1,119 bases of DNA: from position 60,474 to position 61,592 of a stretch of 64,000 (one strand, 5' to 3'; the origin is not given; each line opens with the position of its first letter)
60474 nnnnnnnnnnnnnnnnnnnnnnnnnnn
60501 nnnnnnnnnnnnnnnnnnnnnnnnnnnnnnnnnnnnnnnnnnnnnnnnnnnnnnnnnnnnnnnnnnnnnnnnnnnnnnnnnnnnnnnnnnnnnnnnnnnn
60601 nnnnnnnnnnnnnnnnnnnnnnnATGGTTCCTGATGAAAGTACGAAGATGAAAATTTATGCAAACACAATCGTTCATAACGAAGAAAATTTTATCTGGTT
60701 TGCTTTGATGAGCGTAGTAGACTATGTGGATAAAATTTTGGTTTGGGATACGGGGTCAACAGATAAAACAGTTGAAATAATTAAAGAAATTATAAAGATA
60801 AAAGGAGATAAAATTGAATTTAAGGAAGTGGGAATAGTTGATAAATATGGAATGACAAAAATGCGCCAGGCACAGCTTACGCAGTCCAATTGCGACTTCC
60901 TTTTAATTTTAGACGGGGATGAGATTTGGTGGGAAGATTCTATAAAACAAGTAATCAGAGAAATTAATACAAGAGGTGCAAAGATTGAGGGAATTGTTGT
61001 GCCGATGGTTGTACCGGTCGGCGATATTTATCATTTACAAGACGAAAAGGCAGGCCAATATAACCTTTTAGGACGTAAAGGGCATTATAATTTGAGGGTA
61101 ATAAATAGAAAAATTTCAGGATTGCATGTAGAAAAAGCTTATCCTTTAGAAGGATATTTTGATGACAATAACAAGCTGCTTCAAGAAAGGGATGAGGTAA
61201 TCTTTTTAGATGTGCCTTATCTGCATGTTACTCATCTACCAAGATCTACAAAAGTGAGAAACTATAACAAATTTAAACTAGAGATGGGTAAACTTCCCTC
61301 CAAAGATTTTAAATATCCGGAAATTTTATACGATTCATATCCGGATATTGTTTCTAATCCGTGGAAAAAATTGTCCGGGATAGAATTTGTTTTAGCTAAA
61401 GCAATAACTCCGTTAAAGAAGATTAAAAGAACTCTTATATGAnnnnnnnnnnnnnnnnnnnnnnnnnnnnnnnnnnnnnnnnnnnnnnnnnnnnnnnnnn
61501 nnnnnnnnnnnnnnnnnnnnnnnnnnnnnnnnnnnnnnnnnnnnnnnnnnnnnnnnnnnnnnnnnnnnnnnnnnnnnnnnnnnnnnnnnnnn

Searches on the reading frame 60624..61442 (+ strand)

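Call 30: search_protein_families(library=pfam, proteins=[window:60624-61442:+], max_evalue=0.001)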
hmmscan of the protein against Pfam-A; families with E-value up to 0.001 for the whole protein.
window:60624-61442:+ (272 aa): 3 families
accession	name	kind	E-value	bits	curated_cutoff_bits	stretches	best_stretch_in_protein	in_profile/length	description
PF00535.33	Glycos_transf_2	-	7.6e-13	49.2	23.3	1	16-142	5-131/168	Glycosyl transferase family 2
PF10111.15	Glyco_tranf_2_2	-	2.2e-06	27.8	27.3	1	33-141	27-132/276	Glycosyltransferase like family 2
PF13704.12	Glyco_tranf_2_4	-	0.00065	20.6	27.5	0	31-107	14-89/98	Glycosyl transferase family 2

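Call 52: search_protein_families(library=ncbifam, proteins=[window:60624-61442:+], max_evalue=0.001)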
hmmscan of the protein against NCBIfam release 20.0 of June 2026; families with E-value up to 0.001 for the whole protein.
window:60624-61442:+ (272 aa): 2 families
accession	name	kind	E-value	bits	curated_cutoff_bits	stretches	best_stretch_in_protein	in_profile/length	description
TIGR04195.1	S_glycosyl_SunS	equivalog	4.7e-06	25.7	350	1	10-130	58-172/421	SunS family peptide S-glycosyltransferase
NF047683.1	TeichurnBiosyTuaG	equivalog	0.00023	20.9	400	1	15-113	12-110/252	teichuronic acid biosynthesis protein TuaG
